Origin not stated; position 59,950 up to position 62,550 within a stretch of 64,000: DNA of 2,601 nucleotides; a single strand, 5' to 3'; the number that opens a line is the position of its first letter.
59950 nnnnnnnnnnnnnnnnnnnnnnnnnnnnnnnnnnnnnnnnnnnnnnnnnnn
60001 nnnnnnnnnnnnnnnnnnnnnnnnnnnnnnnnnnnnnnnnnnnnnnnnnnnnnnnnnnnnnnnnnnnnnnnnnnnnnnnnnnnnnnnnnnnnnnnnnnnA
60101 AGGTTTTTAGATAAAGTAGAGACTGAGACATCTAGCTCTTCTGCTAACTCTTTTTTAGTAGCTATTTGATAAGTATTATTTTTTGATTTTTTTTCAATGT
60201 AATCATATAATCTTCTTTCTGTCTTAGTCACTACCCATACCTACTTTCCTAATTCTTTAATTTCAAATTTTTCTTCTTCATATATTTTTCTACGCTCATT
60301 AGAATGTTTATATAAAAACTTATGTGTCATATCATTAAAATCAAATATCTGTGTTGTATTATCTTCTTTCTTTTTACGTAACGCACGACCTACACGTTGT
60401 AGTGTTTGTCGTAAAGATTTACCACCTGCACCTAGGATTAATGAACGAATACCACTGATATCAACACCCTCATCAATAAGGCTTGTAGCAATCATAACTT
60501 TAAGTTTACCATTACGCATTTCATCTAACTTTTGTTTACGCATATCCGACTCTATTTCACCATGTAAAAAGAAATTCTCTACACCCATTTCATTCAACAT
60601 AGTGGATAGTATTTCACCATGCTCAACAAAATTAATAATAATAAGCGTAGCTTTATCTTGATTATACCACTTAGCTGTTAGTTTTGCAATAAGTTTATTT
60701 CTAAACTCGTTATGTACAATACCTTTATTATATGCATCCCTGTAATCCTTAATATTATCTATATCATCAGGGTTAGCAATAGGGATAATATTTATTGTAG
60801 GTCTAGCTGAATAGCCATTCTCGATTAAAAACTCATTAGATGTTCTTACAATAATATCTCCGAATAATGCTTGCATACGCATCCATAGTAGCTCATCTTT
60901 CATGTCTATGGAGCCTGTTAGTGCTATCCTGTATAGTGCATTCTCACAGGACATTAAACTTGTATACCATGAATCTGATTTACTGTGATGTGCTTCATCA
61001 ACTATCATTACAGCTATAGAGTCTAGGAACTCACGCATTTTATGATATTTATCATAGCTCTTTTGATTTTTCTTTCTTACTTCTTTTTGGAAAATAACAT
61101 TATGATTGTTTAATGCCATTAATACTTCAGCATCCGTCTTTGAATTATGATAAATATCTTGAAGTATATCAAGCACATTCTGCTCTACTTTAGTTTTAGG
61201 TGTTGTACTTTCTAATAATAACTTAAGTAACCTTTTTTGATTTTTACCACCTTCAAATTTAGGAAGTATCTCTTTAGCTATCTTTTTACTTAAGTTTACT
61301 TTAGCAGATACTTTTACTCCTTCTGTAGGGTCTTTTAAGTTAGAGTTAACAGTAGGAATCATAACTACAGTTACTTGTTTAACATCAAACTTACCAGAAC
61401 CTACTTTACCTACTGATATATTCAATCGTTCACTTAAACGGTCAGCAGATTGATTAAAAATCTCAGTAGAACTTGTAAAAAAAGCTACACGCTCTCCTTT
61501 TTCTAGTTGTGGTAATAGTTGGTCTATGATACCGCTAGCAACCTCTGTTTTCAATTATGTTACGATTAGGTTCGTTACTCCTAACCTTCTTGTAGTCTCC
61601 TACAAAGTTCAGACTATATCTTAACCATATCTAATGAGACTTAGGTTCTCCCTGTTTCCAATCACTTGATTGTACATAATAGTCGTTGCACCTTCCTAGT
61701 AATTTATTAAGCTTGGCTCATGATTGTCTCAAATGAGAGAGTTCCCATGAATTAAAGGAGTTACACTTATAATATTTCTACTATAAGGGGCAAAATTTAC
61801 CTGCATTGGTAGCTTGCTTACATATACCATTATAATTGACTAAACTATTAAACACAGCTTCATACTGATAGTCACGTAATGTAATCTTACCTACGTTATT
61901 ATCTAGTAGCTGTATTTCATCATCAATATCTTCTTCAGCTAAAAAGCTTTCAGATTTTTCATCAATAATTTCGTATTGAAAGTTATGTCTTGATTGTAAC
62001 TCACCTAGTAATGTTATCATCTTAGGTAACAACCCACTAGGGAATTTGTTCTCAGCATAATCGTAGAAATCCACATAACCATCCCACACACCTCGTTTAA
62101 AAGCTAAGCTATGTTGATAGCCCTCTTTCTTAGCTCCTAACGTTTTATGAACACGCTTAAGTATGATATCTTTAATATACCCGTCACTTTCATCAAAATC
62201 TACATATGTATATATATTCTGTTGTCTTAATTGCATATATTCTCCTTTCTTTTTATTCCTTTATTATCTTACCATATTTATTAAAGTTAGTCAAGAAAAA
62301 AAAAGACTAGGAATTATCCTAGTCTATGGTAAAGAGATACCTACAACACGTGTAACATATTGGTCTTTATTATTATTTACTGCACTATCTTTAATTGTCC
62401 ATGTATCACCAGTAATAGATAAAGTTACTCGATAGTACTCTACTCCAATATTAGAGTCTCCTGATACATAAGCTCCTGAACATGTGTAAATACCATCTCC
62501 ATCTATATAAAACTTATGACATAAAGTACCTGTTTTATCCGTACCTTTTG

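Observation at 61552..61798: Compact ORF-less group I intron in the SF2 helicase Walker A motif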

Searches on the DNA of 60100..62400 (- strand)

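Call 5: search_dna_similar(query=window:60100-62400:-, collection=phages, mode=near, max_rows=40)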
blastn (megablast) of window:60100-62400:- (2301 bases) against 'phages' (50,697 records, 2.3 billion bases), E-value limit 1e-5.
Records with a match: 143; places in all: 150; records where one place covers at least 80% of the query: 47.
Best place of each record, by identity: >=99% 28; 95-99% 17; 90-95% 2; 80-90% 6; 60-80% 90.
By first word of the organism name: Staphylococcus 141; Silviavirus 1; Mammaliicoccus 1.
By host as written in the record: Staphylococcus aureus 45; - 16; Staphylococcus sp. 10; Staphylococcus carnosus TM300 7; Staphylococcus epidermidis F12 6; Staphylococcus aureus (phage propagation strain 47) 4; Staphylococcus aureus ATCC 25923 4; Mammaliicoccus vitulinus C5817 4; and 36 more.
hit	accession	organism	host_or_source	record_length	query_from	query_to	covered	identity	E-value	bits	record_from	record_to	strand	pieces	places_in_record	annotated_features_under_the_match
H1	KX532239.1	Staphylococcus phage StAP1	Staphylococcus aureus ATCC 12600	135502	1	2301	100%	100.0%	0e+0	4250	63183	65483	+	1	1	hypothetical protein | DNA helicase | Rep protein | capsid and scaffold protein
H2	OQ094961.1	Staphylococcus phage SSP49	Staphylococcus aureus ATCC 13301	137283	1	2301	100%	100.0%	0e+0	4250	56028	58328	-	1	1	replication protein (x2) | hypothetical protein | structure protein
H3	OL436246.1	Staphylococcus phage vB_SauM-HM01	Staphylococcus aureus ATCC 12598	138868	1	2301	100%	99.7%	0e+0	4211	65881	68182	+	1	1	DNA helicase (x2) | Rep protein | putative tail fiber protein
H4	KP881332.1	Staphylococcus phage Stau2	Staphylococcus aureus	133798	1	2301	100%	99.6%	0e+0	4194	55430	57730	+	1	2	DNA helicase (x2) | Rep protein | hypothetical protein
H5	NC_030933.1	Staphylococcus phage Stau2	Staphylococcus aureus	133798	1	2301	100%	99.6%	0e+0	4194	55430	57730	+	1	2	DNA helicase (x2) | HTH DNA binding protein | tail fiber protein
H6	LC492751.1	Staphylococcus phage KSAP7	Staphylococcus aureus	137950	1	2301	100%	99.5%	0e+0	4189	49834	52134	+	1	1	putative DNA helicase (x2) | putative replication protein | putative tail fiber, putative capsid and scaffold protein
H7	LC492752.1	Staphylococcus phage KSAP11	Staphylococcus aureus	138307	1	2301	100%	99.5%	0e+0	4189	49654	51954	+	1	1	putative DNA helicase (x2) | putative replication protein | putative tail fiber, putative capsid and scaffold protein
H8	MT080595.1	Staphylococcus phage vB_SauM_EW41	Staphylococcus carnosus TM300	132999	1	2301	100%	99.5%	0e+0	4183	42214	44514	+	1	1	record has no annotation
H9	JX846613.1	Staphylococcus phage vB_SauM_Romulus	Staphylococcus aureus (phage ...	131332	1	2301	100%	99.4%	0e+0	4178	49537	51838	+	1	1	promoter (x2) | similar to DNA helicase | Rep protein | hypothetical protein | terminator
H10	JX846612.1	Staphylococcus phage vB_SauM_Remus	Staphylococcus aureus (phage ...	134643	1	2301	100%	99.4%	0e+0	4178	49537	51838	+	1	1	similar to helicase | Rep protein | hypothetical protein | terminator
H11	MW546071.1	Staphylococcus phage PM56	-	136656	1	2301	100%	99.4%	0e+0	4178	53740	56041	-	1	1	hypothetical protein | DNA helicase | Rep protein | putative receptor binding protein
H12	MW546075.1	Staphylococcus phage PM93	-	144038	1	2301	100%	99.4%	0e+0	4178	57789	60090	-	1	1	hypothetical protein | DNA helicase | Rep protein | putative receptor binding protein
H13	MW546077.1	Staphylococcus phage Romulus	-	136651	1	2301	100%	99.4%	0e+0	4178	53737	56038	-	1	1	hypothetical protein | DNA helicase | Rep protein | putative receptor binding protein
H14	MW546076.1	Silviavirus remus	-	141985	1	2301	100%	99.4%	0e+0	4178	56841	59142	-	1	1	hypothetical protein | DNA helicase | Rep protein | putative receptor binding protein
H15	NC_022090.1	Staphylococcus phage vB_SauM_Remus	Staphylococcus aureus (phage ...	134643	1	2301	100%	99.4%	0e+0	4178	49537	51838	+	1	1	similar to helicase | HTH DNA binding protein | tail fiber protein | terminator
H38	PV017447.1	Staphylococcus phage CIFT_MFB_MRSA28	Staphylococcus aureus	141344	1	2301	100%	97.9%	0e+0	3980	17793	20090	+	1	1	hypothetical protein (x4) | Intron_gpI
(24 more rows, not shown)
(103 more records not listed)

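Call 6: get_annotated_region(hit=H9, flank=1500)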
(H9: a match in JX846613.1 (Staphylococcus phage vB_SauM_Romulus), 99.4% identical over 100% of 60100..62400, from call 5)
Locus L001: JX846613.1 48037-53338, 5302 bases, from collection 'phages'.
description: Staphylococcus phage vB_SauM_Romulus, complete genome.
organism: Staphylococcus phage vB_SauM_Romulus (NCBI taxid 1235660)
taxonomy: Viruses; Duplodnaviria; Heunggongvirae; Uroviricota; Caudoviricetes; Herelleviridae; Twortvirinae; Silviavirus; Silviavirus remus
host: Staphylococcus aureus (phage propagation strain 47); source: -; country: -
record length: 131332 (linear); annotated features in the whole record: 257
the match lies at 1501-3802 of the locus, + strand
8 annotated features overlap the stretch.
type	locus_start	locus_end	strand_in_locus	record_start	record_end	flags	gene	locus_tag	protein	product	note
regulatory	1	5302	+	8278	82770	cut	-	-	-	promoter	discovered using MEME with manual verification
CDS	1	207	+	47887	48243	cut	-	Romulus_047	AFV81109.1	hypothetical protein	-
CDS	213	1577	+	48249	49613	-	-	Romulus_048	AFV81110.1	hypothetical protein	-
regulatory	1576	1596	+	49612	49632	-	-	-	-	terminator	Rho-independent terminator; discovered using TransTerm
misc_feature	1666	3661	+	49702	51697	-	-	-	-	-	similar to DNA helicase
regulatory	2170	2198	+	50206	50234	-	-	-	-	promoter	discovered using MEME with manual verification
CDS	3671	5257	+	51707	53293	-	-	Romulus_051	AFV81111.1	Rep protein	-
CDS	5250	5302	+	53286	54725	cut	-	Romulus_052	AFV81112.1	helicase/primase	-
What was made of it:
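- The Romulus record carries a predicted promoter inside the intron (call 6). The Romulus record has a predicted promoter inside the intervening stretch (call 6). Romulus and Remus label the region only 'similar to DNA helicase' as a misc_feature (call 6).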

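Call 7: get_annotated_region(hit=H38, flank=1500)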
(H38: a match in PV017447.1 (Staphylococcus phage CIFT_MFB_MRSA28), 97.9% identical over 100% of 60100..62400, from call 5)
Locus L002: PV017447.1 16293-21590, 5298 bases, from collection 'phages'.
description: Staphylococcus phage CIFT_MFB_MRSA28, complete genome.
organism: Staphylococcus phage CIFT_MFB_MRSA28 (NCBI taxid 3398203)
taxonomy: Viruses; Duplodnaviria; Heunggongvirae; Uroviricota; Caudoviricetes; Herelleviridae; Twortvirinae; Silviavirus
host: Staphylococcus aureus; source: sewage; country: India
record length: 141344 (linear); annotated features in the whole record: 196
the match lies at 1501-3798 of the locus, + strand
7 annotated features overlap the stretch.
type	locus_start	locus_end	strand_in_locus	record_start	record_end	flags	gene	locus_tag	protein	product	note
CDS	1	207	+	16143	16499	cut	-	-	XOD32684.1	hypothetical protein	-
CDS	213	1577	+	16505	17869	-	-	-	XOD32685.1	hypothetical protein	-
CDS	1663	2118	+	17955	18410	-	-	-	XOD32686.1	hypothetical protein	-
ncRNA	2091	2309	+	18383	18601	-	-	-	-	Intron_gpI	-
CDS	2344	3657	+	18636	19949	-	-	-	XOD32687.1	hypothetical protein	-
CDS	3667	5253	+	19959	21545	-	-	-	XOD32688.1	hypothetical protein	-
CDS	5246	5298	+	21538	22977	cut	-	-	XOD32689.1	hypothetical protein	-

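Call 8: get_annotated_region(hit=H1, flank=1500)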
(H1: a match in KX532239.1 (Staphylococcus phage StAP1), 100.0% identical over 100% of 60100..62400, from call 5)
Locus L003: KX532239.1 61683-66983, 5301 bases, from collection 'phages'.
description: Staphylococcus phage StAP1, complete genome.
organism: Staphylococcus phage StAP1 (NCBI taxid 1913667)
taxonomy: Viruses; Duplodnaviria; Heunggongvirae; Uroviricota; Caudoviricetes; Herelleviridae; Twortvirinae; Silviavirus
host: Staphylococcus aureus ATCC 12600; source: soil; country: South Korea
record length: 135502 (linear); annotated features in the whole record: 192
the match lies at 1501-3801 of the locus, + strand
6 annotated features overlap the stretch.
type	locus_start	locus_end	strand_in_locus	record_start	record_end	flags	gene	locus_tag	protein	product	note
CDS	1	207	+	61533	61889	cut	-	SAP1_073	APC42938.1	hypothetical protein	-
CDS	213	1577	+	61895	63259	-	-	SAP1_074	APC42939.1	capsid and scaffold protein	capsid and scaffold (II)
CDS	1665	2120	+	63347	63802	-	-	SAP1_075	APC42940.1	DNA helicase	DNA helicase (I)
CDS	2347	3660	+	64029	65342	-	-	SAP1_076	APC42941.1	hypothetical protein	-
CDS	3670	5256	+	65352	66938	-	-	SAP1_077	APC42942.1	Rep protein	-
CDS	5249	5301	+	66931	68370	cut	-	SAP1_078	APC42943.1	DNA helicase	DNA helicase (II)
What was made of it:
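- Checked: The deposited StAP1 CDS starts there (call 8).
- Most GenBank records annotate two CDSs in exactly this way (calls 5, 8).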

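Call 24: search_dna_similar(query=window:61552-61798:-, collection=phages, mode=distant, rows=spread, max_rows=60, max_evalue=0.01)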
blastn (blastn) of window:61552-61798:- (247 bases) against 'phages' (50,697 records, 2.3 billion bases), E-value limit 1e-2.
Records with a match: 237; places in all: 327; records where one place covers at least 80% of the query: 119.
Best place of each record, by identity: >=99% 25; 95-99% 19; 90-95% 4; 80-90% 15; 60-80% 174.
By first word of the organism name: Staphylococcus 144; Bacillus 34; Vibrio 13; Pseudomonas 11; Prevotella 9; Aeromonas 8; Acinetobacter 5; uncultured 3; Twortvirus 2; Pseudoalteromonas 2; and 5 more.
By host as written in the record: - 30; Staphylococcus aureus 29; Staphylococcus carnosus TM300 14; Staphylococcus sp. 9; Prevotella sp. 9; Staphylococcus xylosus M1997-2/10 8; Pseudomonas aeruginosa 6; Bacillus subtilis 5; and 78 more.
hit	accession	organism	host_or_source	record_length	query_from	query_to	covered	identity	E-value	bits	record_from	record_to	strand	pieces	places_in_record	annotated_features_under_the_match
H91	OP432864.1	Staphylococcus phage SapYZU04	Staphylococcus aureus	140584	1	247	100%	100.0%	2e-123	446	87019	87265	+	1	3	DNA helicase (x2)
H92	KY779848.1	Staphylococcus phage qdsa001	Staphylococcus aureus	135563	1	247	100%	100.0%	2e-123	446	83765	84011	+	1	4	DNA helicase | hypothetical protein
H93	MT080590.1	Staphylococcus phage vB_SauM_EW27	Staphylococcus carnosus TM300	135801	1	247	100%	100.0%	2e-123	446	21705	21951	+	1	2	record has no annotation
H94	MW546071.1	Staphylococcus phage PM56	-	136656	1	247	100%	100.0%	2e-123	446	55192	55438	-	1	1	DNA helicase | hypothetical protein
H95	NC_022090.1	Staphylococcus phage vB_SauM_Remus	Staphylococcus aureus (phage ...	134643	1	247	100%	100.0%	2e-123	446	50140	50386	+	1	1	similar to helicase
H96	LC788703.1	Staphylococcus phage phiRNIID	sewage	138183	1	247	100%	100.0%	2e-123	446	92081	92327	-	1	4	DNA helicase (x2)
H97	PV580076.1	Staphylococcus phage SAP_01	Staphylococcus aureus KCTC 1621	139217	1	247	100%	99.6%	7e-122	442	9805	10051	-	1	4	DNA helicase (x2)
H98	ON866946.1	Staphylococcus phage LSA2311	Staphylococcus aureus ATCC 25923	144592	1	247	100%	97.2%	1e-113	415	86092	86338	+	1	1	DNA helicase (x2)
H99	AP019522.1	Staphylococcus phage MR003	Staphylococcus aureus RN4220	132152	1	247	100%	97.2%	1e-112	411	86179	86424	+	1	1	DNA helicase (x2)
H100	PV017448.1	Staphylococcus phage CIFT_MFB_MRSA32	Staphylococcus aureus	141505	1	247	100%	95.5%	3e-107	393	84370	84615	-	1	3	DNA helicase (x2)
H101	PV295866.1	Staphylococcus phage CIFT_MFB_MRSA13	Staphylococcus aureus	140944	1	247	100%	95.5%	3e-107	393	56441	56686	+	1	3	intron_gpI | hypothetical protein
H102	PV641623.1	Staphylococcus phage St1.CM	Staphylococcus aureus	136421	1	247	100%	94.3%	7e-103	379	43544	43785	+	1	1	DNA helicase (x2)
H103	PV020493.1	Staphylococcus phage RSM-J51Sa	-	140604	1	244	99%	76.8%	2e-33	148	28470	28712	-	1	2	record has no annotation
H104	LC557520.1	Staphylococcus phage vB_SsapH-Golestan101-M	Staphylococcus saprophyticus 101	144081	8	244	96%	76.9%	8e-33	146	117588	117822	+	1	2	none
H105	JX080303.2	Staphylococcus phage Fi200W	Staphylococcus aureus strain 6409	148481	7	247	98%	74.4%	7e-21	178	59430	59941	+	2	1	tmpA: TmpA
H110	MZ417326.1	Staphylococcus phage PG-2021_27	Staphylococcus aureus Twort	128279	19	247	93%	77.9%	1e-43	181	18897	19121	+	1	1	record has no annotation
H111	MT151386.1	Staphylococcus phage Twort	Staphylococcus hyicus DSM-17421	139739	37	247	84%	78.1%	2e-14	159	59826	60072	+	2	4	tail tube protein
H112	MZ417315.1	Staphylococcus phage PG-2021_10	Staphylococcus xylosus M1997-2/10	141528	37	247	85%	71.8%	2e-22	111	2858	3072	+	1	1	record has no annotation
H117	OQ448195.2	Staphylococcus phage 110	Staphylococcus epidermidis COB-Sec2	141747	41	247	84%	73.2%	3e-25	120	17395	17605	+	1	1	Intron_gpI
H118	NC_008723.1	Staphylococcus phage PH15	Staphylococcus epidermidis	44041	37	247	85%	70.0%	4e-17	93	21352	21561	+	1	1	tail associated cell-wall hydrolase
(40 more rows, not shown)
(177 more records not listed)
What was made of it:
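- Closest known: The helicase group I intron of Silviavirus phages Romulus/Remus. Same: The intron sequence is 100% identical to Remus (call 24), at the same site and in the same gene.
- GenBank PV017447.1 and PV295866.1 label this spot Intron_gpI (calls 7, 24).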

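Call 25: get_annotated_region(hit=H103, flank=1500)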
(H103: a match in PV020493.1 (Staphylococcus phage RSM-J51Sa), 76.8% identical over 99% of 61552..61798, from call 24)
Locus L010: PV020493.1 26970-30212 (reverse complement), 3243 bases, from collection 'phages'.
description: UNVERIFIED: Staphylococcus phage RSM-J51Sa contig_1, partial genome.
organism: Staphylococcus phage RSM-J51Sa (NCBI taxid 3401081)
taxonomy: Viruses; Duplodnaviria; Heunggongvirae; Uroviricota; Caudoviricetes; Herelleviridae; Twortvirinae; Baoshanvirus
host: -; source: -; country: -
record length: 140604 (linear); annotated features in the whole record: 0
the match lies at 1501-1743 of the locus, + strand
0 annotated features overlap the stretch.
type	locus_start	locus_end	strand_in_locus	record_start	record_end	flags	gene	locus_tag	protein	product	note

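Call 26: get_annotated_region(hit=H104, flank=1500)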
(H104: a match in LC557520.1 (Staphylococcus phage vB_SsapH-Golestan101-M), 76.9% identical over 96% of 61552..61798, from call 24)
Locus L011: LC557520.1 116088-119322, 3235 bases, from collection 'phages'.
description: Staphylococcus phage vB_SsapH-Golestan101-M DNA, complete genome.
organism: Staphylococcus phage vB_SsapH-Golestan101-M (NCBI taxid 2741341)
taxonomy: Viruses; Duplodnaviria; Heunggongvirae; Uroviricota; Caudoviricetes; Herelleviridae; Twortvirinae; Baoshanvirus
host: Staphylococcus saprophyticus 101; source: -; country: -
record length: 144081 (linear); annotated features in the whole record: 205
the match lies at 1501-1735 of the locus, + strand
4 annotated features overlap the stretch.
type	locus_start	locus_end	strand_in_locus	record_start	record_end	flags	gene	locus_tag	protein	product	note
CDS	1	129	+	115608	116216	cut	-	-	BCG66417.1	terminase large subunuit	Golestan157; ORF157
CDS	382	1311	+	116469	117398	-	-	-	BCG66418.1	hypothetical protein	Golestan158; ORF158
CDS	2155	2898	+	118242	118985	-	-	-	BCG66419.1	terminase large subunit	Golestan159; ORF159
CDS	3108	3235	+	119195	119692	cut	-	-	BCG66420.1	hypothetical protein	Golestan160; ORF160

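Call 27: get_annotated_region(hit=H110, flank=1500)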
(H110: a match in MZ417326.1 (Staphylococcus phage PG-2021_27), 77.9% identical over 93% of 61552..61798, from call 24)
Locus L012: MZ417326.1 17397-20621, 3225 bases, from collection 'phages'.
description: UNVERIFIED: Staphylococcus phage PG-2021_27, complete genome.
organism: Staphylococcus phage PG-2021_27 (NCBI taxid 2815621)
taxonomy: Viruses; Duplodnaviria; Heunggongvirae; Uroviricota; Caudoviricetes; Herelleviridae; Twortvirinae
host: Staphylococcus aureus Twort; source: WWTP; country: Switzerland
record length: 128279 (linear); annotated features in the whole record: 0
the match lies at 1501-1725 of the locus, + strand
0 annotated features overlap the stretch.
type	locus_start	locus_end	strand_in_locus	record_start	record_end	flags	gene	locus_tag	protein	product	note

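Call 28: get_annotated_region(hit=H111, flank=1500)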
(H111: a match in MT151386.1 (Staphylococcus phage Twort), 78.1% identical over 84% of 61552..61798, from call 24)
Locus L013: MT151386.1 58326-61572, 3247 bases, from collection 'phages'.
description: Staphylococcus phage Twort, complete genome.
organism: Staphylococcus phage Twort (NCBI taxid 2908167)
taxonomy: Viruses; Duplodnaviria; Heunggongvirae; Uroviricota; Caudoviricetes; Herelleviridae; Twortvirinae; Twortvirus; Twortvirus twort
host: Staphylococcus hyicus DSM-17421; source: -; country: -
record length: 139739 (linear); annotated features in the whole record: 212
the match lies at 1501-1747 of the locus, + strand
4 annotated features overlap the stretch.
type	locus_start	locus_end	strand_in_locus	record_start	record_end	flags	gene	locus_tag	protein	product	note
CDS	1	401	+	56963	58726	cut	-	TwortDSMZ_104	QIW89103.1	major tail sheath protein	Similar to phage A5W Tsp (ACB89067; 75% identity); Tsp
CDS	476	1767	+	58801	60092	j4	-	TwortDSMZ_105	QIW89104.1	tail tube protein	Similar to phage A5W TmpA (ACB89068; 85% identity); tail tube protein, tail morphogenetic protein A, virion component; ...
CDS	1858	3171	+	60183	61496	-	-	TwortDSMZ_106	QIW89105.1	hypothetical protein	gpORF106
CDS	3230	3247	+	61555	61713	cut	-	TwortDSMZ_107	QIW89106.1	hypothetical protein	gpORF107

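Call 36: get_annotated_region(hit=H105, flank=600)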
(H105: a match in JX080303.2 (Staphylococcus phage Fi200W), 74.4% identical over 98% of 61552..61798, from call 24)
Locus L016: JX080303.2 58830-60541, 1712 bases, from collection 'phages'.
description: Staphylococcus phage Fi200W, complete genome.
organism: Staphylococcus phage Fi200W (NCBI taxid 1195078)
taxonomy: Viruses; Duplodnaviria; Heunggongvirae; Uroviricota; Caudoviricetes; Herelleviridae; Twortvirinae; Kayvirus; Kayvirus G1
host: Staphylococcus aureus strain 6409; source: -; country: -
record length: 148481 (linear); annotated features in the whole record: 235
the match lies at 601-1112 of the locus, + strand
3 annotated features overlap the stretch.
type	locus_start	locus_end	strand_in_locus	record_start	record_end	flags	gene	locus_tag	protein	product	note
CDS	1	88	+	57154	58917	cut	tsp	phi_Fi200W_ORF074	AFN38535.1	Tsp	major tail sheath protein; similar to Staphylococcus phage G1 ORF011 (INSD Accession Number AY954969) and to ...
CDS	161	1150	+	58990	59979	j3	tmpA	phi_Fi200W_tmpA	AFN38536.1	TmpA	tail morphogenetic protein A, tail tube protein; similar to Staphylococcus phage G1 ORF105 (INSD Accession Number ...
CDS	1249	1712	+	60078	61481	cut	Ioh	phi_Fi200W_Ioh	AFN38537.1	Ioh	intron ORF; similar to Staphylococcus phage G1 ORF293 (INSD Accession Number AY954969)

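Call 37: get_annotated_region(hit=H118, flank=600)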
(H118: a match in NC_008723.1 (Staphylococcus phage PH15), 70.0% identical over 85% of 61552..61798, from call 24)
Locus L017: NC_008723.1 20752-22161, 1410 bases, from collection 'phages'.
description: Staphylococcus phage PH15, complete genome.
organism: Staphylococcus phage PH15 (NCBI taxid 2913977)
taxonomy: Viruses; Duplodnaviria; Heunggongvirae; Uroviricota; Caudoviricetes; Rockefellervirus; Rockefellervirus PH15
host: Staphylococcus epidermidis; source: -; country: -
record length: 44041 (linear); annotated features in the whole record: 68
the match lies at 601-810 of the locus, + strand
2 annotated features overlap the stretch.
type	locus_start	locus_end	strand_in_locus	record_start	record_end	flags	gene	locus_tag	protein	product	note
CDS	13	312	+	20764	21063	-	-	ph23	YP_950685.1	DUF2951 family protein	-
CDS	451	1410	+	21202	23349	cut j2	-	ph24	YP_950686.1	tail associated cell-wall hydrolase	-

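Call 38: get_annotated_region(hit=H117, flank=600)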
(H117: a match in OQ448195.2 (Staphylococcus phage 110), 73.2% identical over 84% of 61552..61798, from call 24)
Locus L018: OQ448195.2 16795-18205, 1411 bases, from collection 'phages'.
description: Staphylococcus phage 110, complete genome.
organism: Staphylococcus phage 110 (NCBI taxid 3038194)
taxonomy: Viruses; Duplodnaviria; Heunggongvirae; Uroviricota; Caudoviricetes; Herelleviridae; Twortvirinae; Sepunavirus
host: Staphylococcus epidermidis COB-Sec2; source: -; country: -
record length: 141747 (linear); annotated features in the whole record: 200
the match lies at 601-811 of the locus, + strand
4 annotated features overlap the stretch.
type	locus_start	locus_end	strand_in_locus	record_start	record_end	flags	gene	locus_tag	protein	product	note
CDS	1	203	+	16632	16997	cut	-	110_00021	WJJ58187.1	virion structural protein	-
misc_RNA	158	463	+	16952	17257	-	-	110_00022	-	Intron_gpI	-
misc_RNA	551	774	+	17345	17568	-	-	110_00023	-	Intron_gpI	-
CDS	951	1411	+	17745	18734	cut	-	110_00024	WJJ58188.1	hypothetical protein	-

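Call 39: get_annotated_region(hit=H112, flank=600)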
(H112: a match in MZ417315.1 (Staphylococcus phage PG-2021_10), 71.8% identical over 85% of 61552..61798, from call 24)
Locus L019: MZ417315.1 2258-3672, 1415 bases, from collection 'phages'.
description: UNVERIFIED: Staphylococcus phage PG-2021_10, complete genome.
organism: Staphylococcus phage PG-2021_10 (NCBI taxid 2815611)
taxonomy: Viruses; Duplodnaviria; Heunggongvirae; Uroviricota; Caudoviricetes; Herelleviridae; Twortvirinae
host: Staphylococcus xylosus M1997-2/10; source: WWTP; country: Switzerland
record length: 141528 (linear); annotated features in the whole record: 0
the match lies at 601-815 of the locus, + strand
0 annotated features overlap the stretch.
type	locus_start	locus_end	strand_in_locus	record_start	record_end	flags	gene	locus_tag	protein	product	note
